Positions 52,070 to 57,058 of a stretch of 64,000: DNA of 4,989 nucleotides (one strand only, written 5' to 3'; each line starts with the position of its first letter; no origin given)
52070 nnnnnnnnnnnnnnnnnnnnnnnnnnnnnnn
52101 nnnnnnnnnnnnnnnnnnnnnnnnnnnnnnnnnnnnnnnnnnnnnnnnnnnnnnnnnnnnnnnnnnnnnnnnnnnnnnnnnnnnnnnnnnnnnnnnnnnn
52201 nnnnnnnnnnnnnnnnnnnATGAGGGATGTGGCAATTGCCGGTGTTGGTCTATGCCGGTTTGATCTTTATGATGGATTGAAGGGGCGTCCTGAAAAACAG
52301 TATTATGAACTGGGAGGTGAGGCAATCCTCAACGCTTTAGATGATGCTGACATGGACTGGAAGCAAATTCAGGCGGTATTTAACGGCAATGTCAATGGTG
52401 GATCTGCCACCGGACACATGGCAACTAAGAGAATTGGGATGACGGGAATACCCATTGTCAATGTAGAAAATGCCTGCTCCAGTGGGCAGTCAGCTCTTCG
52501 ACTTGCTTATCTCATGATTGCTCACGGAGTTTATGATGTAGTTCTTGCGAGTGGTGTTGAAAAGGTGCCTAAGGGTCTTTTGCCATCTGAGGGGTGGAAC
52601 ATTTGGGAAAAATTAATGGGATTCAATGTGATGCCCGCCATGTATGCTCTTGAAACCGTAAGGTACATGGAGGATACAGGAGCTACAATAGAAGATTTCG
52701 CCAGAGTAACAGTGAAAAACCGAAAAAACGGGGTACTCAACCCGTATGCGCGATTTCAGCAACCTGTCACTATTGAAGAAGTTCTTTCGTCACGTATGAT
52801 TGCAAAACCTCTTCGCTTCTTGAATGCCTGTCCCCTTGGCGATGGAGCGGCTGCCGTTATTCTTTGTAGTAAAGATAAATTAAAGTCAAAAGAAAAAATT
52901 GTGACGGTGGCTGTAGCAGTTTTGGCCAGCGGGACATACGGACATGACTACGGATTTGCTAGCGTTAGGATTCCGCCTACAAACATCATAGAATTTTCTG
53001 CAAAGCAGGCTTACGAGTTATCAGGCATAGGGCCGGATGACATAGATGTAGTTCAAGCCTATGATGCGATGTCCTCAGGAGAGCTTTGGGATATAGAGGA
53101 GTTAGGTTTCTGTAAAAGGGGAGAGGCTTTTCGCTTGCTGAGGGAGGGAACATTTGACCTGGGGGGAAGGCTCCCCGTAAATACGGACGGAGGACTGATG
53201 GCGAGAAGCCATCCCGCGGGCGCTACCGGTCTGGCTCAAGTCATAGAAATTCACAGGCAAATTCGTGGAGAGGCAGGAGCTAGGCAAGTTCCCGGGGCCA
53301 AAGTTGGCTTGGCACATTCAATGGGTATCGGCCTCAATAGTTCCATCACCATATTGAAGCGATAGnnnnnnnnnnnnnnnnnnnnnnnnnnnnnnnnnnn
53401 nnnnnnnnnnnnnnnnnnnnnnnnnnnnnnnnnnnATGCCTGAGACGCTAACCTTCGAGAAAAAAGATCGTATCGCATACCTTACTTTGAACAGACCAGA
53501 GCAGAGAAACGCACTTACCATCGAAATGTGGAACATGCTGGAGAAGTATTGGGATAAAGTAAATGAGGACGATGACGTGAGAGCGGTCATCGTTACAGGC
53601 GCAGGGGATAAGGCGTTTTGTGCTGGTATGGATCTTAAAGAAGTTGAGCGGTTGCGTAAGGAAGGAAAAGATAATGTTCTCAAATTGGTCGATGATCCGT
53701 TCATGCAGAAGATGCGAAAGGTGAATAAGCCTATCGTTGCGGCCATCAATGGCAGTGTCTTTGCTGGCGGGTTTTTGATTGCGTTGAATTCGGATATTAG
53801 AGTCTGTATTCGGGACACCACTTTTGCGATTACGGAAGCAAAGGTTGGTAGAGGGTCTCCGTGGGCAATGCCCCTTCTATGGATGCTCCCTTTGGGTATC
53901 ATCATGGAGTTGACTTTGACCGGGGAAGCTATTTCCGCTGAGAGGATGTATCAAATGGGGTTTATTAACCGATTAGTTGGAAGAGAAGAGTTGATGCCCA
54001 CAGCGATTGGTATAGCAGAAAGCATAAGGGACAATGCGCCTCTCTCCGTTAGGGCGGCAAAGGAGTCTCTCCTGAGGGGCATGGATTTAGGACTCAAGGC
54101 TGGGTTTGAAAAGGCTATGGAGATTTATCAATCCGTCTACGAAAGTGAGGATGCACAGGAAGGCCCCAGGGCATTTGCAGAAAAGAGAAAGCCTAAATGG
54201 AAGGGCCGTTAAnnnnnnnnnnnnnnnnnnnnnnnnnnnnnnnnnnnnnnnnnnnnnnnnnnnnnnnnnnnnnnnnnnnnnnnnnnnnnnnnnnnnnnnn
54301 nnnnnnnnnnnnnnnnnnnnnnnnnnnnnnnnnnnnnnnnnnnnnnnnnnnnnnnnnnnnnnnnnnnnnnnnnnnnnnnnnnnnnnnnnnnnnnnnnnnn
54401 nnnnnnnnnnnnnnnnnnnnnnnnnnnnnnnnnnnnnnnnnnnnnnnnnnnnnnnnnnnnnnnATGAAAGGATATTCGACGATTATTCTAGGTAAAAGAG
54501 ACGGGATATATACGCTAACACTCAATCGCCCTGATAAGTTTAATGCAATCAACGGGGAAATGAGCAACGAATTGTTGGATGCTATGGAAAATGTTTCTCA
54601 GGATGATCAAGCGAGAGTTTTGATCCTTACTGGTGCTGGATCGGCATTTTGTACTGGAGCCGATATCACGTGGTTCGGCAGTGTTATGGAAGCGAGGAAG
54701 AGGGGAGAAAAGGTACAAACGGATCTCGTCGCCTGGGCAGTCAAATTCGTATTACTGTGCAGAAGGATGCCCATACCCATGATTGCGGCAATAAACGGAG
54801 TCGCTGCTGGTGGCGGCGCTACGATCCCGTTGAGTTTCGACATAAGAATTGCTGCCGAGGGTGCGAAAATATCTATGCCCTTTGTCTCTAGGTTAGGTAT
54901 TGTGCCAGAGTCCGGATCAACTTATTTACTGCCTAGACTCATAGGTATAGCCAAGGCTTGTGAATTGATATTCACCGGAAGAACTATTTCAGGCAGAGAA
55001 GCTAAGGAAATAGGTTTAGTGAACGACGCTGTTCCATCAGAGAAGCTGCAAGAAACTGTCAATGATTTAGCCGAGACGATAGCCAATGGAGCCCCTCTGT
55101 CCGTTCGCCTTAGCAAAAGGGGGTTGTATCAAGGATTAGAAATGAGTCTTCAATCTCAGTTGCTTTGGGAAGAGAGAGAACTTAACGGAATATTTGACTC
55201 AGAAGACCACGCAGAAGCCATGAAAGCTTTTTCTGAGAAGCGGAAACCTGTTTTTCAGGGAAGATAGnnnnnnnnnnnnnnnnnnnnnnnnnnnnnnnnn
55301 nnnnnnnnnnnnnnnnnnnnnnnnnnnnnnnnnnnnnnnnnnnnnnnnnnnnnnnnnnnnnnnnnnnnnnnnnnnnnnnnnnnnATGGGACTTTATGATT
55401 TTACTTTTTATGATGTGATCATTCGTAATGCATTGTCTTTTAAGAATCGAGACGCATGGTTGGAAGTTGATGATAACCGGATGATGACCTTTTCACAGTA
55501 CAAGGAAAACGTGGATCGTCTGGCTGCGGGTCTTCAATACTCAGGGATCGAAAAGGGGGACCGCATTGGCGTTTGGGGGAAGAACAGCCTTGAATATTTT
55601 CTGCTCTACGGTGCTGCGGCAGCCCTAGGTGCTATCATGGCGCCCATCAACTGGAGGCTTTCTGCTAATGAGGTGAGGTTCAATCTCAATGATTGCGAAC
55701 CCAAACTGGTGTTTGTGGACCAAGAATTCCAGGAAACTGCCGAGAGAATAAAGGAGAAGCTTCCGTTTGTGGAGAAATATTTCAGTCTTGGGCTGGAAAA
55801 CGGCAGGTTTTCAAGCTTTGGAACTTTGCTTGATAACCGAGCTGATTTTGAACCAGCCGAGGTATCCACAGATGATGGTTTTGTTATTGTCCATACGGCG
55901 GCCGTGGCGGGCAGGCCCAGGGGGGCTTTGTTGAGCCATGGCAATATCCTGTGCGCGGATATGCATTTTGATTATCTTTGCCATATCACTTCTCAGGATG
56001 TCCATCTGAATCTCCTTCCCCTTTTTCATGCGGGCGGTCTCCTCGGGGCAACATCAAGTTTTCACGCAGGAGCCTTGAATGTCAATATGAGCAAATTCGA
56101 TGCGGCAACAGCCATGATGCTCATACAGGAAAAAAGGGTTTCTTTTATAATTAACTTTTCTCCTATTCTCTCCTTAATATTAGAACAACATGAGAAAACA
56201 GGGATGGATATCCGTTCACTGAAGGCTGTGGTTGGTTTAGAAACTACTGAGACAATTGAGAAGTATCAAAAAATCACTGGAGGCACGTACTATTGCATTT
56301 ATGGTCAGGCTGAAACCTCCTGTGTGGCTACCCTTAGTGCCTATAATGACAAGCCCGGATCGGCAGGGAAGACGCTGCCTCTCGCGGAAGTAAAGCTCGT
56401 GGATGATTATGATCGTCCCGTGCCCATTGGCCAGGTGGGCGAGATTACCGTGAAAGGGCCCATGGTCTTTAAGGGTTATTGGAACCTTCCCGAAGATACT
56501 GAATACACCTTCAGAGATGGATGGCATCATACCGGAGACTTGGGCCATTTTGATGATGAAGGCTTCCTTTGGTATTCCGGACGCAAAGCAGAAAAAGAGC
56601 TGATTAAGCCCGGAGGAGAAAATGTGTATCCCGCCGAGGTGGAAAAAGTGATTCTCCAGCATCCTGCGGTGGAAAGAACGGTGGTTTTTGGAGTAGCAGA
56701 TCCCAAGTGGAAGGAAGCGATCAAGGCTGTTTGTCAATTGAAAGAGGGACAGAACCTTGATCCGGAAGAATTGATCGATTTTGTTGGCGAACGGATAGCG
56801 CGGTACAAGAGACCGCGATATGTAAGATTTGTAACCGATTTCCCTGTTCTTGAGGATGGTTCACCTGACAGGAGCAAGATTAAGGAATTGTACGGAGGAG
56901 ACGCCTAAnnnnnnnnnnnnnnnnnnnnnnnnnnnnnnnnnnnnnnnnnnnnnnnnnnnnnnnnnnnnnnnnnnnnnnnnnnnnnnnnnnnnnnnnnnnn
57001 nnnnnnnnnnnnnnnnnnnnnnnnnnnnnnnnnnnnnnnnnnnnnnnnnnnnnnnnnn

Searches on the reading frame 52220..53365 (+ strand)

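Call 8: search_protein_families(library=pfam, proteins=[window:52220-53365:+])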
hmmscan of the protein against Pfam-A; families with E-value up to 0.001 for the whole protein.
window:52220-53365:+ (381 aa): 6 families
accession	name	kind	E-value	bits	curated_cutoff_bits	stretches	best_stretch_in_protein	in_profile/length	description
PF22691.2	Thiolase_C_1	-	1e-40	139.2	28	1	257-378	20-140/144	Thiolase C-terminal domain-like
PF00108.29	Thiolase_N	-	1.1e-17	64.7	26.4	1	26-219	21-260/260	Thiolase, N-terminal domain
PF02803.24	Thiolase_C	-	1.6e-06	28.2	27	1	261-359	28-108/123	Thiolase, C-terminal domain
PF00109.32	ketoacyl-synt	-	1.8e-05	24.9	20.8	1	54-115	145-203/252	Beta-ketoacyl synthase, N-terminal domain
PF08545.16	ACP_syn_III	-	5.3e-05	23.5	24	0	82-118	3-39/80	3-Oxoacyl-[acyl-carrier-protein (ACP)] synthase III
PF07451.17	SpoVAD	-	0.00037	19.8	22.1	1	30-111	53-131/329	Stage V sporulation protein AD (SpoVAD)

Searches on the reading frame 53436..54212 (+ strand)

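Call 8: search_protein_families(library=pfam, proteins=[window:53436-54212:+])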
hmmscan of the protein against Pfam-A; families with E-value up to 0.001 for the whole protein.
window:53436-54212:+ (258 aa): 2 families
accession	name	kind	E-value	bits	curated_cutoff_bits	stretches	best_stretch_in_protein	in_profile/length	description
PF00378.25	ECH_1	-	2.1e-54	185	27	1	9-257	2-250/251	Enoyl-CoA hydratase/isomerase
PF16113.10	ECH_2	-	1.4e-36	127.2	27.2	1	14-186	2-177/335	Enoyl-CoA hydratase/isomerase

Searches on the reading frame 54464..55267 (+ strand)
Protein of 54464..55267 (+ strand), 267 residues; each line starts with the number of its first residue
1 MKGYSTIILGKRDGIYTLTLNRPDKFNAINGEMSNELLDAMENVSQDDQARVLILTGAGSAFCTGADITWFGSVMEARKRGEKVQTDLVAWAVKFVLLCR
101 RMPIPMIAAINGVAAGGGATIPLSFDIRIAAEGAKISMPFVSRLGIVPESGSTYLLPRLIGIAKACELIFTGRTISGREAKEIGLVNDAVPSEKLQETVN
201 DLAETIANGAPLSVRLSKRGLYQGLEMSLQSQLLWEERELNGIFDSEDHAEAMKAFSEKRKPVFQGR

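Call 8: search_protein_families(library=pfam, proteins=[window:54464-55267:+])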
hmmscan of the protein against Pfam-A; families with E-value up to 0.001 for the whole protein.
window:54464-55267:+ (267 aa): 2 families
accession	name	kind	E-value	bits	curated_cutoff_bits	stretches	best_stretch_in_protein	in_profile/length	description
PF00378.25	ECH_1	-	6.6e-57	193.1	27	1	12-266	3-250/251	Enoyl-CoA hydratase/isomerase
PF16113.10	ECH_2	-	4.2e-38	132.1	27.2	1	17-259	3-241/335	Enoyl-CoA hydratase/isomerase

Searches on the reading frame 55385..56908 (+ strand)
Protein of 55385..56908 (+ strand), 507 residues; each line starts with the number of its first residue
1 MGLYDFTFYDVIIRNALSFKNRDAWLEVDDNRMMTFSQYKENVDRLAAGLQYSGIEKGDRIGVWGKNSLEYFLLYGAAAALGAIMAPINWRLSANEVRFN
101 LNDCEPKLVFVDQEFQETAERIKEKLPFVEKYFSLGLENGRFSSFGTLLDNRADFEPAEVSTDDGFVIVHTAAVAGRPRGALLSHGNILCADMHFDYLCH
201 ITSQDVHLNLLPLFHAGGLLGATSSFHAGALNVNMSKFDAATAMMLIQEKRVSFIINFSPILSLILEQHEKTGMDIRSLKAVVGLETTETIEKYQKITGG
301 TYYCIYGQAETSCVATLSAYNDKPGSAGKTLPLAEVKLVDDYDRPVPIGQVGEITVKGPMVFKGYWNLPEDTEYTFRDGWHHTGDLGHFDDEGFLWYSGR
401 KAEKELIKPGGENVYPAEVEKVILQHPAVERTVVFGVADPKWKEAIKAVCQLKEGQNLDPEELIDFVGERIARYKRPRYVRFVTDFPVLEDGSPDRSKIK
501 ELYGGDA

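Call 8: search_protein_families(library=pfam, proteins=[window:55385-56908:+])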
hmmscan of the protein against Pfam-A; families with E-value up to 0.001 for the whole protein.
window:55385-56908:+ (507 aa): 2 families
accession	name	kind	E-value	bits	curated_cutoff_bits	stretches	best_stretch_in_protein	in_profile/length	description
PF00501.34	AMP-binding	-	1.6e-63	215.3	29.9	1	20-366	9-384/384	AMP-binding enzyme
PF13193.12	AMP-binding_C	-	5.9e-16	59.6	24.5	1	418-487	1-70/76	AMP-binding enzyme C-terminal domain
